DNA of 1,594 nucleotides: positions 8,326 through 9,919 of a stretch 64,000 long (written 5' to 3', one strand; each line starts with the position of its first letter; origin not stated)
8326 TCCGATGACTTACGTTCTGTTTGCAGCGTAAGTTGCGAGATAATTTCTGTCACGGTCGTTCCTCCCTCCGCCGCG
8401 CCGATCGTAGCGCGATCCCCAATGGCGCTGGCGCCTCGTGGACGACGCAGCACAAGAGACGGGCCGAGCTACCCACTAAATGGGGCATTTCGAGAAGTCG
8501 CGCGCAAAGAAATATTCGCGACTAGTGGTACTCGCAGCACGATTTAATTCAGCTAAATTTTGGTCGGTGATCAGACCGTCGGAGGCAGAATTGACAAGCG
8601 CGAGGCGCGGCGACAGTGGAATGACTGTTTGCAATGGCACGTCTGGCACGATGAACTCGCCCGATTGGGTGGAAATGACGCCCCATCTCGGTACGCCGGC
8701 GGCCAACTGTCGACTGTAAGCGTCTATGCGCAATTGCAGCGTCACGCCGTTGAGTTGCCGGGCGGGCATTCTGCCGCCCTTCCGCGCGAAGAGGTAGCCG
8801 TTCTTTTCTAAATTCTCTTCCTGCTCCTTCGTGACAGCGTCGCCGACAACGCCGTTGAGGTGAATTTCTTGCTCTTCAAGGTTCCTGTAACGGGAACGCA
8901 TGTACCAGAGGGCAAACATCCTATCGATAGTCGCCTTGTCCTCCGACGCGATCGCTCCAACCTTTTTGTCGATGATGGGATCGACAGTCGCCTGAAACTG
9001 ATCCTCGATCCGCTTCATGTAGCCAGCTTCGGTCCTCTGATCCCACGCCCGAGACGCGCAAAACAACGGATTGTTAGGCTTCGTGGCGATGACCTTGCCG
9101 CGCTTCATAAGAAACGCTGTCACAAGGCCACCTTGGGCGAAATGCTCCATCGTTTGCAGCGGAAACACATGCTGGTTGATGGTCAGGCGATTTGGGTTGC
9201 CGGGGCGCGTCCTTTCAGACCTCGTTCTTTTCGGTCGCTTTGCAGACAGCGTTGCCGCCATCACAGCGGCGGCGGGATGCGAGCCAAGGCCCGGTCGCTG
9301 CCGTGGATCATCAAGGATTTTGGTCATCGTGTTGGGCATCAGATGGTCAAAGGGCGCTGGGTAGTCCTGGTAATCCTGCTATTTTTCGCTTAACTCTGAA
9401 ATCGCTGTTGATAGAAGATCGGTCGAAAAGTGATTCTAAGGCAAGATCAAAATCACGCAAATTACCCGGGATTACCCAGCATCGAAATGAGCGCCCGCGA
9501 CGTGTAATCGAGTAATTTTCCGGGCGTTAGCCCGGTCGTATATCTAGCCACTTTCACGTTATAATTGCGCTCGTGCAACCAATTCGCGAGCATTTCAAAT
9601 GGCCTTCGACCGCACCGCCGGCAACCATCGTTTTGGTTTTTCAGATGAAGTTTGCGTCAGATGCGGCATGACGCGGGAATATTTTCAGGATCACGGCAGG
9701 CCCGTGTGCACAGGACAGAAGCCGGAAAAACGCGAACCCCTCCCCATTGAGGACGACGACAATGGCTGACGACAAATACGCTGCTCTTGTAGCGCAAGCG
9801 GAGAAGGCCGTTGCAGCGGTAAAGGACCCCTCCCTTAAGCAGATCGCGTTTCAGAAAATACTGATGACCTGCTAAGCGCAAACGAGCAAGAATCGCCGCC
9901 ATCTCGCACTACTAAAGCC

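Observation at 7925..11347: Low-GC island of about 3.4 kb between a chemoreceptor gene and tRNA-Gly(CCC), made only of uncharacterised defence-island-type genes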

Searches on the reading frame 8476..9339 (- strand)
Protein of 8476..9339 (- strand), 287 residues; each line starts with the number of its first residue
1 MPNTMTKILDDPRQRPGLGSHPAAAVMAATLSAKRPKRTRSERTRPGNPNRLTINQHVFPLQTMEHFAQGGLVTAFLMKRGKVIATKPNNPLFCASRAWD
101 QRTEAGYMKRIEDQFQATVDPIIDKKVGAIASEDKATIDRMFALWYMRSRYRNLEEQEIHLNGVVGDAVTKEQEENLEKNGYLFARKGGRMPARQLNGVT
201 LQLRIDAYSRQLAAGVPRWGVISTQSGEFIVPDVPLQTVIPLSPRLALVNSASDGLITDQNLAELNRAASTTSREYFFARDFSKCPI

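Call 9: search_protein_families(library=pfam, max_evalue=1, proteins=[window:8476-9339:-])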
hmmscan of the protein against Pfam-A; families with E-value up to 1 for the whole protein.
window:8476-9339:- (287 aa): 1 family
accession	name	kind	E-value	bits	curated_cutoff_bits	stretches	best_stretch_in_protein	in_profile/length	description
PF14022.11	DUF4238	-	0.021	14.7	27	1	100-158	48-112/281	Protein of unknown function (DUF4238)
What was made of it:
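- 8476..9339 (-): orf2: solo DUF4238-family protein, 287 aa. The window protein hits PF14022 only weakly (14.7 bits, cut-off 27; call 9).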

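Call 10: search_protein_families(library=padloc, max_evalue=1, proteins=[window:8476-9339:-])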
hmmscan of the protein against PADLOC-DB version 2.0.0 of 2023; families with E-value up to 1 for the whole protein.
window:8476-9339:- (287 aa): 1 family
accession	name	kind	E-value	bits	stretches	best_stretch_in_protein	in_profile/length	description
PDLC03213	mREase_II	-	0.0068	13.8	1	92-132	133-173/201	Type II methyl-directed restriction enzyme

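Call 12: find_encoding_contigs(protein=window:8476-9339:-, flank=10000, max_places=10)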
Protein window:8476-9339:- (287 aa): no gene with exactly this product is on record in the collection.

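Call 20: find_homologous_proteins(query=window:8476-9339:-, max_evalue=0.001)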
Query window:8476-9339:- (287 aa): 275 proteins with E <= 0.001 among 1349 candidates; the best 120 are listed.
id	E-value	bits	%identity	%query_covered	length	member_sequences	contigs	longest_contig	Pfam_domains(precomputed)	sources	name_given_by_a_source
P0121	1.1e-188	643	100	100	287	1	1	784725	-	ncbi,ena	-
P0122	5.3e-134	464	73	99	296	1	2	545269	-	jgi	jgi:hypothetical protein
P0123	5.5e-131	454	73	98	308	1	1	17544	-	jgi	jgi:hypothetical protein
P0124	2.5e-130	452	71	99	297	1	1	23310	-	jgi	jgi:hypothetical protein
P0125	1.8e-127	442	70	98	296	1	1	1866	-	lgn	-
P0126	7.1e-126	437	71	99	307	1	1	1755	-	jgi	jgi:hypothetical protein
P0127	1.2e-123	430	69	98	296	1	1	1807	-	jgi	jgi:hypothetical protein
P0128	1.0e-122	427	66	99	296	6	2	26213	-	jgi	jgi:hypothetical protein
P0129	2.6e-122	425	68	99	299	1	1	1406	-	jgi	jgi:hypothetical protein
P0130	4.1e-121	422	72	87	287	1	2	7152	-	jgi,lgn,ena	jgi:hypothetical protein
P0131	6.8e-120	418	73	89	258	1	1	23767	-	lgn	-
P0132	2.8e-118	412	71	89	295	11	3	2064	-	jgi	jgi:hypothetical protein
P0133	1.0e-114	401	67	94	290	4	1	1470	-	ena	-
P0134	1.3e-113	397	65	100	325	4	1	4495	-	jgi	-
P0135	5.1e-113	395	64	97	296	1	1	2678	PF14022.12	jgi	jgi:hypothetical protein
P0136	9.4e-112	391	66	88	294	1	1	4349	PF14022.12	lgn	-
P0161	8.3e-102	358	62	87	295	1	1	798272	-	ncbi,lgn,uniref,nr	ncbi:hypothetical protein JQ617_15595 [Bradyrhizobium sp. KB893862 SZCCT0404]|uniref:hypothetical pr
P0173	1.3e-98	348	60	94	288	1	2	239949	PF14022.12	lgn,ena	-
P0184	1.6e-95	338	59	92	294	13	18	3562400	PF14022.12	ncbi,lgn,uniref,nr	ncbi:hypothetical protein IST4116A_00067 [Burkholderia cenocepacia]|uniref:DUF4238 domain-containing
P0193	1.9e-93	331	62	86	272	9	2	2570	PF14022.12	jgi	jgi:hypothetical protein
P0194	2.5e-93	330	59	92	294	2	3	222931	PF14022.12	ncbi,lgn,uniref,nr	ncbi:hypothetical protein [Burkholderia pseudomallei]|uniref:hypothetical protein n=1 Tax=Burkholder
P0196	3.7e-93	330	57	92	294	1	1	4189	PF14022.12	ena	-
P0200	8.0e-93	329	63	82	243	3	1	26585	PF14022.12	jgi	-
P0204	5.3e-92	326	60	88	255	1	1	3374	PF14022.12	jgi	jgi:hypothetical protein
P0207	1.4e-91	325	59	89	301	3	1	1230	PF14022.12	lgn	-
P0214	1.8e-90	321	59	93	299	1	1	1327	PF14022.12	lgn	-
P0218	7.2e-90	319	55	97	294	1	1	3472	PF14022.12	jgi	jgi:hypothetical protein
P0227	6.5e-89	316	59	92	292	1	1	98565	PF14022.12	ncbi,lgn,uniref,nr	ncbi:DUF4238 domain-containing protein [Burkholderia vietnamiensis]|uniref:DUF4238 domain-containing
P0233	1.4e-87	312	57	92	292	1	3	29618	PF14022.12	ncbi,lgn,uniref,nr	ncbi:TPA: DUF4238 domain-containing protein [Burkholderia orbicola]|uniref:DUF4238 domain-containing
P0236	3.3e-87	310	59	86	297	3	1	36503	PF14022.12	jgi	-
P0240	1.5e-86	308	58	87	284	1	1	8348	PF14022.12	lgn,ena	-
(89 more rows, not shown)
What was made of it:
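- On DUF4238 family (includes the P2-hotspot anti-T7 gene): NCBI names Burkholderia homologs of 57-60% identity 'DUF4238 domain-containing protein' (call 20).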

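Call 21: find_encoding_contigs(protein=P0122, flank=8000, max_places=2)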
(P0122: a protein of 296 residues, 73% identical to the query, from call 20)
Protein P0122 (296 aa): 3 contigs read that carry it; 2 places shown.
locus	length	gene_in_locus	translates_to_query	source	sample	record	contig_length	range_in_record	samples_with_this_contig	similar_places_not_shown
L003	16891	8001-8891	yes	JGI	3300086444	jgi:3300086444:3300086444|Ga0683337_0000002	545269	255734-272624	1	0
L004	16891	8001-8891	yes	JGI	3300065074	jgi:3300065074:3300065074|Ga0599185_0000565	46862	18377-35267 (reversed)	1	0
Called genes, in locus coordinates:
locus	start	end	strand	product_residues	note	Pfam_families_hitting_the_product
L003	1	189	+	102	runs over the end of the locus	PF00420:Oxidored_q2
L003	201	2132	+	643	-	PF00662:Proton_antipo_N, PF06455:NADH5_C (faint), PF00361:Proton_antipo_M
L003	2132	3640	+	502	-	PF01059:Oxidored_q5_N (weak), PF00361:Proton_antipo_M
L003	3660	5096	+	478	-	PF00361:Proton_antipo_M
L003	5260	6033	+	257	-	PF03099:BPL_LplA_LipB, PF02237:BPL_C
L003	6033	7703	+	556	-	PF00753:Lactamase_B, PF12706:Lactamase_B_2, PF22505:RNase_J_b_CASP, PF07521:RMMBL, PF17770:RNase_J_C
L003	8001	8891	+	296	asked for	-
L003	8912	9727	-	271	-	-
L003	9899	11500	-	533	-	PF00083:Sugar_tr (weak), PF07690:MFS_1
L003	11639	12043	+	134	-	PF00903:Glyoxalase, PF13468:Glyoxalase_3, PF13669:Glyoxalase_4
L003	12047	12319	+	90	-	PF07330:DUF1467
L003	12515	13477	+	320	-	PF01326:PPDK_N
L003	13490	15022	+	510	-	PF00391:PEP-utilizers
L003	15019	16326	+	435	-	PF07690:MFS_1, PF01306:LacY_symp (weak)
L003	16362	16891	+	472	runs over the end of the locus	PF14518:Haem_oxygenas_2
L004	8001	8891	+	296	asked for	-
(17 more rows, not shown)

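Call 22: find_encoding_contigs(protein=P0161, flank=8000, max_places=2)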
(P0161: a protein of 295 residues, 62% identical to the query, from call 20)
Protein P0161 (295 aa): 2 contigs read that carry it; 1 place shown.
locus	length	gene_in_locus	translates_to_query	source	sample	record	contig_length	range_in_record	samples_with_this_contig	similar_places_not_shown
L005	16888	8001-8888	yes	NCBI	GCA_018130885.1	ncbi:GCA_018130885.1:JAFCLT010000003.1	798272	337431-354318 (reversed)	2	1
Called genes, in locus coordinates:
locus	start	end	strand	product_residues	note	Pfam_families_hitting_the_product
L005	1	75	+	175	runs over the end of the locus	PF02075:RuvC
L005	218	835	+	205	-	PF01330:RuvA_N, PF14520:HHH_5, PF07499:RuvA_C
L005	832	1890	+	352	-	PF06068:TIP49 (weak), PF01078:Mg_chelatase (faint), PF05496:RuvB_N, PF00004:AAA, PF07728:AAA_5 (faint), PF17864:AAA_lid_4, PF05491:WHD_RuvB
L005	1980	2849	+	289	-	PF21746:DUF6869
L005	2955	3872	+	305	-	PF00149:Metallophos, PF12850:Metallophos_2 (weak)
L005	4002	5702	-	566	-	PF00239:Resolvase, PF07508:Recombinase, PF13408:Zn_ribbon_recom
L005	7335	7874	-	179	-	PF27200:YjaZ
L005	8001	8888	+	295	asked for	-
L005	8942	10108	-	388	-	PF01734:Patatin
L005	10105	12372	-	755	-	PF14457:Prok-E2_A, PF00899:ThiF, PF14464:Prok-JAB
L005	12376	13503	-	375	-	-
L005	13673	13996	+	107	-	PF13560:HTH_31, PF12844:HTH_19, PF01381:HTH_3, PF13443:HTH_26 (weak)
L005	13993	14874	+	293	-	PF06114:Peptidase_M78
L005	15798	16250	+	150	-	-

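Call 23: find_encoding_contigs(protein=P0184, flank=8000, max_places=4)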
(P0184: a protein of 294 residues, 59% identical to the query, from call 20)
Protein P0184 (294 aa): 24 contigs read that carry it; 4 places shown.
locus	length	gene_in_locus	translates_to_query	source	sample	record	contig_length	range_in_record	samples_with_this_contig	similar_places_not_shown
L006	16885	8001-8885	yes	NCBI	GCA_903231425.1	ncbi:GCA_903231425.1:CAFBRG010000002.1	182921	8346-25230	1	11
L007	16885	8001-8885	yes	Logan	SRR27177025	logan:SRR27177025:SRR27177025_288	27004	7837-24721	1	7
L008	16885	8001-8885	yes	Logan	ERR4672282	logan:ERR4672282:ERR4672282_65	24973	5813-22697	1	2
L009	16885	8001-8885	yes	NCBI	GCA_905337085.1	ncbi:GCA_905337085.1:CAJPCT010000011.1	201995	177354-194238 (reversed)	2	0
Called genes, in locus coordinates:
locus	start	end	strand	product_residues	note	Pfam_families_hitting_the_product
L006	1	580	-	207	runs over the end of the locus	PF00440:TetR_N, PF21993:TetR_C_13_2 (faint), PF16925:TetR_C_13 (weak)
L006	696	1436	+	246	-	PF00106:adh_short, PF08659:KR, PF01370:Epimerase (weak), PF13561:adh_short_C2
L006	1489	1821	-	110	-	-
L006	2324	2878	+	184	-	PF04542:Sigma70_r2, PF08281:Sigma70_r4_2, PF04545:Sigma70_r4 (faint)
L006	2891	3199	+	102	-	-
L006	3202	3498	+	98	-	PF12838:Fer4_7 (faint), PF13183:Fer4_8 (faint), PF13484:Fer4_16 (faint), PF14697:Fer4_21 (faint), PF12837:Fer4_6 (weak), PF13237:Fer4_10 (weak), PF13187:Fer4_9 (weak), PF00037:Fer4 (weak), +2 more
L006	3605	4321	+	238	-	PF01596:Methyltransf_3, PF13578:Methyltransf_24, PF13649:Methyltransf_25 (weak)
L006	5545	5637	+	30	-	-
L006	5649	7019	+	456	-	PF00078:RVT_1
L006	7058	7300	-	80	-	PF00239:Resolvase (weak), PF02796:HTH_7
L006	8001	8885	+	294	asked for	PF14022:DUF4238 (weak)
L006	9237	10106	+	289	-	-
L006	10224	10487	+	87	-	PF05930:Phage_AlpA (weak)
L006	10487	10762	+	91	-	-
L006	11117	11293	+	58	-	-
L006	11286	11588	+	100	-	-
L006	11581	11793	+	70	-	-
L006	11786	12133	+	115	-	-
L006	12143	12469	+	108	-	-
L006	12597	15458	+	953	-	PF08707:PriCT_2, PF13362:Toprim_3, PF13662:Toprim_4 (weak), PF06048:DUF927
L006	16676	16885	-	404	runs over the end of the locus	PF13356:Arm-DNA-bind_3, PF22022:Phage_int_M, PF00589:Phage_integrase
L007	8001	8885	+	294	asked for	PF14022:DUF4238 (weak)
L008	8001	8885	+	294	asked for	PF14022:DUF4238 (weak)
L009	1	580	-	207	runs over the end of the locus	PF00440:TetR_N, PF21993:TetR_C_13_2 (faint), PF16925:TetR_C_13 (weak)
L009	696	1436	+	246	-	PF00106:adh_short, PF08659:KR, PF01370:Epimerase (weak), PF13561:adh_short_C2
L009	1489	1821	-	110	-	-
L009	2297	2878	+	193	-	PF04542:Sigma70_r2, PF08281:Sigma70_r4_2, PF04545:Sigma70_r4 (faint)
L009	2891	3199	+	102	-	-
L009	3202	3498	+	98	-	PF12838:Fer4_7 (faint), PF13183:Fer4_8 (faint), PF13484:Fer4_16 (faint), PF14697:Fer4_21 (faint), PF12837:Fer4_6 (weak), PF13237:Fer4_10 (weak), PF13187:Fer4_9 (weak), PF00037:Fer4 (weak), +2 more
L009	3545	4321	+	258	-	PF01596:Methyltransf_3, PF13578:Methyltransf_24, PF13649:Methyltransf_25 (weak)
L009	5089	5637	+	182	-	PF18160:SLATT_5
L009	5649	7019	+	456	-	PF00078:RVT_1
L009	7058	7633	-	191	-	PF00239:Resolvase, PF02796:HTH_7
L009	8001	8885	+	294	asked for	PF14022:DUF4238 (weak)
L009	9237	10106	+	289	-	-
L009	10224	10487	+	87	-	PF05930:Phage_AlpA (weak)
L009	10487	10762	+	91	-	-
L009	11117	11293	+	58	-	-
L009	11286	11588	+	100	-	-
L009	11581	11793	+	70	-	-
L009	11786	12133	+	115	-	-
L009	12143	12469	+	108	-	-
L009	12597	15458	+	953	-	PF08707:PriCT_2, PF13362:Toprim_3, PF13662:Toprim_4 (weak), PF06048:DUF927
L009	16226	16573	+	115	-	-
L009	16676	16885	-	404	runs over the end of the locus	PF13356:Arm-DNA-bind_3, PF22022:Phage_int_M, PF00589:Phage_integrase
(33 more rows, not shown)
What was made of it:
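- On DUF4238 family (includes the P2-hotspot anti-T7 gene): They sit beside a CBASS-like operon and a recombinase (L005), and at the variable end of integrase/AlpA/primase elements (L006-L009) (calls 21-23).
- Homologs sit beside a CBASS-like operon (L005) and at the variable end of integrase/AlpA/primase elements next to a retron RT, SLATT or Fic gene (L006-L009) (calls 22, 23).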

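Call 63: search_dna_similar(query=window:8476-9339:-, collection=phages, mode=protein, max_evalue=0.001, max_rows=15)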
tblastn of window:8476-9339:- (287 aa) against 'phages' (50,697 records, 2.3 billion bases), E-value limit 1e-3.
No match.

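Call 64: search_dna_similar(query=window:8476-9339:-, collection=plasmids, mode=protein, max_evalue=0.001, max_rows=15)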
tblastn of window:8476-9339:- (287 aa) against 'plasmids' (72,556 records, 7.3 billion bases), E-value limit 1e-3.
Records with a match: 217; places in all: 217; records where one place covers at least 80% of the query: 207.
Best place of each record, by identity: <60% 217.
By first word of the organism name: Klebsiella 177; Enterobacter 9; Pseudomonas 7; Burkholderia 6; Escherichia 4; Citrobacter 3; Acidithiobacillus 2; Agrobacterium 2; Raoultella 2; Acidovorax 1; and 4 more.
By predicted mobility (MOB-suite, as given by PLSDB): mobilizable 127; conjugative 50; non-mobilizable 40.
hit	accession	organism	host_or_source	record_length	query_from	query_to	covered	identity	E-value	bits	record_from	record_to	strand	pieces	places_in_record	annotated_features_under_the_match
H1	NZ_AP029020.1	Acidovorax sp. DW039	Lemna minor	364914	42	287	86%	37.6%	1e-47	177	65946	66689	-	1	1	hypothetical protein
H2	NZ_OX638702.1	Pseudomonas aeruginosa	Homo sapiens,blood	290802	47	287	84%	34.5%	2e-32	133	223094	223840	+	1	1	hypothetical protein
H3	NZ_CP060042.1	Burkholderia cenocepacia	Soil,soil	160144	38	285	86%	31.9%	1e-31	130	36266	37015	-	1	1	DUF4238 domain-containing protein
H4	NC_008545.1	Burkholderia cenocepacia HI2424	-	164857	38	285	86%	31.9%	1e-31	130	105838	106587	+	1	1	DUF4238 domain-containing protein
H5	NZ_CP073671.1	Burkholderia cenocepacia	Homo sapiens,blood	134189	38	285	85%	31.4%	1e-22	132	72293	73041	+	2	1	hypothetical protein | DUF4238 domain-containing protein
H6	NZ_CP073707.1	Burkholderia cenocepacia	Homo sapiens,blood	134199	38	285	86%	30.3%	3e-28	121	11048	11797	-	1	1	DUF4238 domain-containing protein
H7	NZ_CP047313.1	Pseudomonas putida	whole organism,soil sample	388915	48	286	83%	29.8%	4e-30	126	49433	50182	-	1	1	DUF4238 domain-containing protein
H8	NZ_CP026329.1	Acidithiobacillus caldus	pure culture,spring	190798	40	282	85%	28.7%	8e-19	94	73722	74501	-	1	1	hypothetical protein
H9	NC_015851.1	Acidithiobacillus caldus SM-1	-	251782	40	282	85%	28.7%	8e-19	94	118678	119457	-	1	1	hypothetical protein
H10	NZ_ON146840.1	Pseudomonas syringae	-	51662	12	251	84%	27.9%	6e-12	73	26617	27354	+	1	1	hypothetical protein (x2)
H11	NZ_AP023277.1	Agrobacterium vitis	Vitis vinifera,grapevine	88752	48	280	81%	27.5%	6e-24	108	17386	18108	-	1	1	hypothetical protein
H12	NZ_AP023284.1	Agrobacterium vitis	Vitis vinifera,grapevine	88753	48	280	81%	27.5%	6e-24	108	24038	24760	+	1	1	hypothetical protein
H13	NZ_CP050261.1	Pseudomonas coronafaciens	Avena sativa,Infected leaves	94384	42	251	73%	27.7%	4e-10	67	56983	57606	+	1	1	hypothetical protein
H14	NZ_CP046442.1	Pseudomonas coronafaciens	Avena sativa,infected leaf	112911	42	251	73%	27.7%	4e-10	67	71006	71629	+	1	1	hypothetical protein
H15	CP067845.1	Klebsiella pneumoniae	Homo sapiens,wound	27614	32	276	85%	23.6%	4e-17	89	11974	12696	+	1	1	hypothetical protein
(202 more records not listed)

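Call 67: search_protein_families(library=pfam, alignment_id=A5, max_evalue=0.1)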
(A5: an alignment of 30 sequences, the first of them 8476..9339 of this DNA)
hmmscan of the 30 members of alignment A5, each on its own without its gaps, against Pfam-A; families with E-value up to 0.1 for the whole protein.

A. member 1, window:8476-9339:- (287 aa): 1 family
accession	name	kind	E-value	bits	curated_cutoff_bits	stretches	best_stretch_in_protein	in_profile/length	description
PF14022.11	DUF4238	-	0.021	14.7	27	0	100-158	48-112/281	Protein of unknown function (DUF4238)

B. families by the number of members that match (of 30 scanned): 5 families
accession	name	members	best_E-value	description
PF14022.11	DUF4238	22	3.6e-08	Protein of unknown function (DUF4238)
PF18719.7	ArlS_N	2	0.042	ArlS sensor domain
PF24211.1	DUF7432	1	0.018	Family of unknown function (DUF7432)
PF14472.11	DUF4429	1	0.071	Domain of unknown function (DUF4429)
PF09886.14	DUF2113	1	0.071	Uncharacterized protein conserved in archaea (DUF2113)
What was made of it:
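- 8476..9339 (-): 22 of 30 homologs hit it (best 3.6e-8; call 67), and NCBI names the homologs DUF4238 (call 20).
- On DUF4238 family (includes the P2-hotspot anti-T7 gene): 22 of 30 homologs match, best 3.6e-8 (call 67).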

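Call 68: search_protein_families(library=padloc, alignment_id=A5, max_evalue=0.1)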
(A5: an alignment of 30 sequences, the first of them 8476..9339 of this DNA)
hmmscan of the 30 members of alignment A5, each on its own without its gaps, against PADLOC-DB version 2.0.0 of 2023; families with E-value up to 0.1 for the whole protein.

A. member 1, window:8476-9339:- (287 aa): 1 family
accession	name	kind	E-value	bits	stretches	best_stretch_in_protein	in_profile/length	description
PDLC03213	mREase_II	-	0.0068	13.8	1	92-132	133-173/201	Type II methyl-directed restriction enzyme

B. families by the number of members that match (of 30 scanned): 3 families
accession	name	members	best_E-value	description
PDLC03213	mREase_II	7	0.0019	Type II methyl-directed restriction enzyme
PDLC00012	DruD1|DruD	2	0.037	Unknown function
PDLC00094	GajA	1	0.013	AAA ATPase domain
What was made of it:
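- Tried and rejected: PADLOC on the window proteins gave only a weak mREase_II hit for orf2 (E 0.007, short stretch), which I treat as noise (calls 10, 68).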

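Call 82: search_protein_families(library=ncbifam, max_evalue=0.1, proteins=[window:8476-9339:-])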
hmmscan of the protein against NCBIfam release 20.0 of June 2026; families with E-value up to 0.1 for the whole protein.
window:8476-9339:- (287 aa): 0 families

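Call 89: find_related_loci(query=A5, collection=viral_contigs, flank=6000)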
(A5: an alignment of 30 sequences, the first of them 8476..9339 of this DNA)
Query A5 (287 aa) in viral_contigs; peptide patterns used: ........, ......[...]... (x = any residue, [..] = any of these).
27 stretches matched a pattern; 2 encode a relative of the query (tblastn E <= 1e-3); 2 distinct loci.
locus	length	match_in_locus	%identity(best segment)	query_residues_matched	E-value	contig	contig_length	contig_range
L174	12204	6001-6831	59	19-287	1e-106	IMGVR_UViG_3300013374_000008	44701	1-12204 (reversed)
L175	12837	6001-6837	53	10-285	6e-91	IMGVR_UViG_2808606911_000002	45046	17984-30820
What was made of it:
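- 8476..9339 (-): Homologs occur as single genes in mobile or defence contexts (calls 21-23, 64, 89).
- On DUF4238 family (includes the P2-hotspot anti-T7 gene): They occur on 217 plasmids (call 64) and in 2 IMG/VR contigs (call 89).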

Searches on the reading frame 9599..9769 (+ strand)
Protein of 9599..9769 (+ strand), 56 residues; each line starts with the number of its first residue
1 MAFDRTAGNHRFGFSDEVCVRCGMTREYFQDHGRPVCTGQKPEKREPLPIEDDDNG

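Call 9: search_protein_families(library=pfam, max_evalue=1, proteins=[window:9599-9769:+])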
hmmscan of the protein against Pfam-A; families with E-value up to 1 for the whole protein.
window:9599-9769:+ (56 aa): 0 families

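Call 10: search_protein_families(library=padloc, max_evalue=1, proteins=[window:9599-9769:+])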
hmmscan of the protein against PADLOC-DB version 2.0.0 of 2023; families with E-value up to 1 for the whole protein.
window:9599-9769:+ (56 aa): 0 families

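Call 82: search_protein_families(library=ncbifam, max_evalue=0.1, proteins=[window:9599-9769:+])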
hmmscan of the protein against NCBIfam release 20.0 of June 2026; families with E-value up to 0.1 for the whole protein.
window:9599-9769:+ (56 aa): 0 families
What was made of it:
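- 9599..9769 (+): orfA: 56-aa ORF or leader. Lineage-specific and of doubtful coding status. No Pfam, PADLOC or NCBIfam hit (calls 9, 10, 82).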
